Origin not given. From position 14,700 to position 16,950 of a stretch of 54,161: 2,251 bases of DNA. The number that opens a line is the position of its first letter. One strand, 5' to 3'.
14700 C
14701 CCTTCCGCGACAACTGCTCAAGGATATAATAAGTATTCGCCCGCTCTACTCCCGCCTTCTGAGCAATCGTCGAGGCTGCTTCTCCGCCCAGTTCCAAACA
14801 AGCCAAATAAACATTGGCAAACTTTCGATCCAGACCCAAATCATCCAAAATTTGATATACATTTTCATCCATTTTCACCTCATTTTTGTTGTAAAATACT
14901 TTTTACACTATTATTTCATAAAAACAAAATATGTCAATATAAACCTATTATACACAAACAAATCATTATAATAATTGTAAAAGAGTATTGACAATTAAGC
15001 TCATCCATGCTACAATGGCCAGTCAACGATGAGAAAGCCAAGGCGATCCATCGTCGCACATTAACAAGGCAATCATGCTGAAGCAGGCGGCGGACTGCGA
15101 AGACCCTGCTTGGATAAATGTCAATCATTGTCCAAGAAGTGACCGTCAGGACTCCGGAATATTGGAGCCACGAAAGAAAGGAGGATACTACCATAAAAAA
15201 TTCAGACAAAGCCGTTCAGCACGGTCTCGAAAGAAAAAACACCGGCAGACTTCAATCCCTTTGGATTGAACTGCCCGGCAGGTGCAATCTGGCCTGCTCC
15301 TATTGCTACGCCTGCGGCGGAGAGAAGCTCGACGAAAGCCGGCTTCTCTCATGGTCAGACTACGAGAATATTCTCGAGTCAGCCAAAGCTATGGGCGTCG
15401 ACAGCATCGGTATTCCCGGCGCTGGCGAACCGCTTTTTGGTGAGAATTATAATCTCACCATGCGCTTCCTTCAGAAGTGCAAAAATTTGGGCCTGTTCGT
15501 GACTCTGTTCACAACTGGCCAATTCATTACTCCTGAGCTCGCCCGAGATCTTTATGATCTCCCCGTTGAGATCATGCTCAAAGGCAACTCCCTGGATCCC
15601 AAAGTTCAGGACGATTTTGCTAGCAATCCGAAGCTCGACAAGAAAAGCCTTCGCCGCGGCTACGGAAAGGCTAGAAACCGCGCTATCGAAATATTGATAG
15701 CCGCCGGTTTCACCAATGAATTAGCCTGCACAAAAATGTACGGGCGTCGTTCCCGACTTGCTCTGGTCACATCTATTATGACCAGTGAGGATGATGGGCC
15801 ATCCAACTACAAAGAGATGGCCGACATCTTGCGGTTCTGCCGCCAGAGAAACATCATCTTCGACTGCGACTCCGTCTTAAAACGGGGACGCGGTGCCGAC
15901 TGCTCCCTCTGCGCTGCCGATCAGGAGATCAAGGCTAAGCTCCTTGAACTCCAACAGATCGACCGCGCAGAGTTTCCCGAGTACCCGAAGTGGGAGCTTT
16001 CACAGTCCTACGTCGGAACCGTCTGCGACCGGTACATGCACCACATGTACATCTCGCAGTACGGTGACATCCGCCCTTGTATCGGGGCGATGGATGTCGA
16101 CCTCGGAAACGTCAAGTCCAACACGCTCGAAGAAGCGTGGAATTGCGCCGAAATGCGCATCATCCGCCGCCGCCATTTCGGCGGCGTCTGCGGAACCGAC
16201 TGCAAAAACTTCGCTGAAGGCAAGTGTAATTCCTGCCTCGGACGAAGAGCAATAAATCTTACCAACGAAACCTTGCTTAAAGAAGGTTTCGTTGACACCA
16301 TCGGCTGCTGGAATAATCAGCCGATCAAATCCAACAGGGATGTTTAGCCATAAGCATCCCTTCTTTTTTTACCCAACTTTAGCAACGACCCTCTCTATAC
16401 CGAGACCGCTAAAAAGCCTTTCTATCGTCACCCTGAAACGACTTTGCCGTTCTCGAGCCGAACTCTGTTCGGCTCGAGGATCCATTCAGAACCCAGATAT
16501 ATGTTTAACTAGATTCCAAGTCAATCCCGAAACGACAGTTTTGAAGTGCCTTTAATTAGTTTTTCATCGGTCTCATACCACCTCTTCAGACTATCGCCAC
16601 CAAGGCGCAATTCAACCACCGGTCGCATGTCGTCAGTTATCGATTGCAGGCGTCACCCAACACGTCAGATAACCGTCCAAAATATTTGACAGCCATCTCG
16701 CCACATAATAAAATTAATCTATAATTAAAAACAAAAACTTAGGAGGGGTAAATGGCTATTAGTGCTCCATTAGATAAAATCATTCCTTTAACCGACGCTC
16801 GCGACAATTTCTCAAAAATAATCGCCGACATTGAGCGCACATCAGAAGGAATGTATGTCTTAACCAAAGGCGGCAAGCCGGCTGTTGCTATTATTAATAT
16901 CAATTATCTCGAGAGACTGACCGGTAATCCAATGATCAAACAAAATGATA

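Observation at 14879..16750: Radical SAM/SPASM cassette divergent from a TrmB-like regulator, with a long structured leader and an ambiguous start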

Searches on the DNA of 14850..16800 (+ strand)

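Call 6: search_rna_families(source=window, start=14850, end=16800, threshold=evalue, max_evalue=10, show_alignments=2)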
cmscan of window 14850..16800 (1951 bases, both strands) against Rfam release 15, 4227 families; matches with E-value up to 10: 8.
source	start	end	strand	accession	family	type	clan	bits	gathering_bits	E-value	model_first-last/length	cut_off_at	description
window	16259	16380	+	RF00394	SNORA4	Gene; snRNA; snoRNA; HACA-box;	CL00023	20.3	56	5.9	1-141/141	no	Small nucleolar RNA SNORA4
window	15693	15764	-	RF01786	c-di-GMP-II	Cis-reg; riboswitch;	CL00127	18.8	53.5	1.1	1-84/84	no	Cyclic di-GMP-II riboswitch aptamer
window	16456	16478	+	RF02843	RefA5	Gene; antisense;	-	18.2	91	1.5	1-68/68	no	Enterococcus sRNA A5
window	16253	16298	-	RF00107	FinP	Gene;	CL00016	18.2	45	2.1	1-76/76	no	FinP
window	14995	15062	-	RF00002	5_8S_rRNA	Gene; rRNA;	CL00112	17.5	42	0.09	1-154/154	no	5.8S ribosomal RNA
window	16455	16478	-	RF01702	Cyano-2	Gene; sRNA;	-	14.7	40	0.94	164-187/204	no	Cyano-2 RNA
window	16166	16185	+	RF03163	c4-a1b1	Gene; antisense;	CL00128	14.1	46.7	2.6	14-33/53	no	a1, b1 targets of C4 antisense RNA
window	16610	16645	-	RF00277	SNORD49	Gene; snRNA; snoRNA; CD-box;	CL00062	13.1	37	6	37-71/71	no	Small nucleolar RNA SNORD49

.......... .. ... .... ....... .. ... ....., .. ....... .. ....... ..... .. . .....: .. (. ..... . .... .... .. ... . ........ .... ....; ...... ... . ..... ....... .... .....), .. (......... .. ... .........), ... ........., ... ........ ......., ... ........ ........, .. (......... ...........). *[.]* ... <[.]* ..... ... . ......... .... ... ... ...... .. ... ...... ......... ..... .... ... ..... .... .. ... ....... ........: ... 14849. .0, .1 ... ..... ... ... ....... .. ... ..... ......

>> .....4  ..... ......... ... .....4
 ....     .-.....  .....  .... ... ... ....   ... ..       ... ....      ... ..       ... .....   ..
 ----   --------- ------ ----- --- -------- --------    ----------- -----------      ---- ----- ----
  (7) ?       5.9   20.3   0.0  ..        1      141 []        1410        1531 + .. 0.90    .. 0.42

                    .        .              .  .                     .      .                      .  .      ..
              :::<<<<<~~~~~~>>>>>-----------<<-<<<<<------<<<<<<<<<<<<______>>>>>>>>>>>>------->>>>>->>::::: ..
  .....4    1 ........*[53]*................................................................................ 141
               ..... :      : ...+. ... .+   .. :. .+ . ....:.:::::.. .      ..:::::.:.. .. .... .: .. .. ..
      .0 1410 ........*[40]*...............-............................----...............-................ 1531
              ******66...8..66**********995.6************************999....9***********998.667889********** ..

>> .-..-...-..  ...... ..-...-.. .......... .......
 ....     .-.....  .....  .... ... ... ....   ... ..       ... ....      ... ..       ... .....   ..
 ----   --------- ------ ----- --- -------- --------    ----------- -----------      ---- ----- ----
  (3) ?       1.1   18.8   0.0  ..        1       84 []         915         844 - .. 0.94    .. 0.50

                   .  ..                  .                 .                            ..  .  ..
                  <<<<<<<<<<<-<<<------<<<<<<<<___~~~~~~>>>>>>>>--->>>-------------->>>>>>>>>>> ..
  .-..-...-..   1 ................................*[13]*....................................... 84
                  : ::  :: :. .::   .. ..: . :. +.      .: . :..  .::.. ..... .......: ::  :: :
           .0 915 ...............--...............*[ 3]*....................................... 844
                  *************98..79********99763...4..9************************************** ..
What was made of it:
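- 16372..16685 (.): ORF-free spacer of unknown function containing the perfect 12-bp palindrome at 16452-16478. No homologue was found in any fetched locus, there is no T run after the hairpin on either strand, and there is no Rfam match (call 6).
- On Any described riboswitch or cis-regulatory RNA (Rfam 15): There are only chance-level hits at E<=10 in 14850-16800 (call 6).
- There is no Rfam match, even at E<=10 (call 6).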

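Call 26: search_rna_families(sources=[L003, L007, L010, L014, L025, L030, L001, L021, L024], threshold=gathering)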
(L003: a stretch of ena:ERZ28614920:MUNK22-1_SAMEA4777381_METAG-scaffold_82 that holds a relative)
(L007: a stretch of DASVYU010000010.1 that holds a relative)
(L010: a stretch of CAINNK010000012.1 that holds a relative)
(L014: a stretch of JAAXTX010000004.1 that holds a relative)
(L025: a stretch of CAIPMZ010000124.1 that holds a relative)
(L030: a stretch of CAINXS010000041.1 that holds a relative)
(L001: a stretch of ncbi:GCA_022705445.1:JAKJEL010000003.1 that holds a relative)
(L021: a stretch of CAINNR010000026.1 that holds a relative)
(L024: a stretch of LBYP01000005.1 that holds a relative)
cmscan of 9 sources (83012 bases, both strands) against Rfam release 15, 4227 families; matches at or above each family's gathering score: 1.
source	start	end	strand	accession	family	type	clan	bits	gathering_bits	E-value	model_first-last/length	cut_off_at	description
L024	1337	1408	+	RF00005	tRNA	Gene; tRNA;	CL00001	62.5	29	4.8e-11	1-71/71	no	tRNA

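Call 50: search_rna_families(sources=[L004, L012, L009, L060, L059], threshold=evalue, max_evalue=5)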
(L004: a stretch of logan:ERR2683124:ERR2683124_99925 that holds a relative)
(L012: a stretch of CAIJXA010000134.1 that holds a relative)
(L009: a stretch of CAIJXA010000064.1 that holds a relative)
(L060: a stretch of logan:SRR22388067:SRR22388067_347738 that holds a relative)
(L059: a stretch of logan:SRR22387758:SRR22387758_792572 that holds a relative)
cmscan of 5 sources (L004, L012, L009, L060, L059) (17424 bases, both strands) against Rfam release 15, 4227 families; matches with E-value up to 5: 6.
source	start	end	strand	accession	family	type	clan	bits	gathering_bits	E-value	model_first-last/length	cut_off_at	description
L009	3571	3639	+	RF00172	CAESAR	Cis-reg;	-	23.9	45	1.4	1-80/80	no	ctgf/hcs24 CAESAR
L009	3960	4010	-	RF02270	nse_sRNA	Gene;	-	22.6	75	4.7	1-73/73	no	Neisseria sigma-E sRNA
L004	3507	3570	+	RF00837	mir-251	Gene; miRNA;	CL00135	20.5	45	4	1-61/61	no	microRNA mir-251 microRNA precursor family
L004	3750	3781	-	RF02503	Atu_C9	Gene; sRNA;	-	20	40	0.11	161-192/192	no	Rhizobiales sRNA Atu_C9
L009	1439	1528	-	RF01824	RUF20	Gene;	-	18.6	60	0.8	1-425/425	no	RNA of unknown function 20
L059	2101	2149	+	RF02576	tsr1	Gene; sRNA;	-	15.6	235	1.6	465-512/657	no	tsr1 small RNA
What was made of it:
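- On Any described riboswitch or cis-regulatory RNA (Rfam 15): There are none in related leaders (calls 26, 50).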

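Call 86: search_with_rna_model(model_id=R1, sources=[L003, L007, L010, L012, L014, L016, L025, L027, L030, L040, L044, L051, L052, L053, L054], max_evalue=0.000001, make_alignment=true)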
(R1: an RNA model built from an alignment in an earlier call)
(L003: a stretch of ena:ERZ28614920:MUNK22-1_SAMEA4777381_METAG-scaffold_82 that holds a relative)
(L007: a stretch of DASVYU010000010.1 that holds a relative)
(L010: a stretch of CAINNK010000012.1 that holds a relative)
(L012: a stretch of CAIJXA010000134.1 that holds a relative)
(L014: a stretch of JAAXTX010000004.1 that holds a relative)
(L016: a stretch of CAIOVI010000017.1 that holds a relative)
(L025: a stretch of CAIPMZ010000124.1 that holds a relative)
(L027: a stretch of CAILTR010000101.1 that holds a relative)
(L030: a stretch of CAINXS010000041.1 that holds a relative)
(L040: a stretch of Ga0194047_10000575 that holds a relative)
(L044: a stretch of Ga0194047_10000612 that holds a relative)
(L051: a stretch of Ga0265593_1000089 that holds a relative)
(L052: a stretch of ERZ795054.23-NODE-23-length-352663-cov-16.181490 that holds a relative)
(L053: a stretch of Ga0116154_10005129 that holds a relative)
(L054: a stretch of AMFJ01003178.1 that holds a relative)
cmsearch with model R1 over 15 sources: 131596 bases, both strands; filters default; matches with E-value up to 0.000001: 19.
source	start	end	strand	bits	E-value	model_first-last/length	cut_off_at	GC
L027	3834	3952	+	122.2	5e-20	1-116/116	no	0.34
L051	2958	3069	+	119.1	2e-19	1-116/116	no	0.38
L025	3842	3952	+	116.7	5.6e-19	1-116/116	no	0.35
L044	2092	2203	+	110.8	7.4e-18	1-116/116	no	0.39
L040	2336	2453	+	110.5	8.4e-18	1-116/116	no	0.33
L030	3914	4027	+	106.5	4.8e-17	1-116/116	no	0.38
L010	3895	4012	+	101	5.3e-16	1-116/116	no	0.4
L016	3905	4012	+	100.2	7.5e-16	1-116/116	no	0.32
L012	951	1059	+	89.1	9.6e-14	1-116/116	no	0.33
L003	5878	6003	+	87.2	2.2e-13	1-116/116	no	0.29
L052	4847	4972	+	86.1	3.6e-13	1-116/116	no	0.28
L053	3498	3621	-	84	9.1e-13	1-116/116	no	0.27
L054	6966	7067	-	83.7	1.1e-12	1-116/116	no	0.32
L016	1398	1503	-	82.7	1.6e-12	1-116/116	no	0.32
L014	2990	3090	+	73.3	1e-10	1-116/116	no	0.4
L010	3394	3521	+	72.7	1.3e-10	1-116/116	no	0.35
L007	1860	1969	-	70.6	3.2e-10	1-116/116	no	0.38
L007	3879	3988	+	65.8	2.6e-09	1-116/116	no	0.4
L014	3885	3988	+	64.2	5.3e-09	1-116/116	no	0.41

Alignment A6: 19 matches aligned to the model, 144 columns, each read 5' to 3' on its own strand. Consensus structure (alignment columns), stored with it:
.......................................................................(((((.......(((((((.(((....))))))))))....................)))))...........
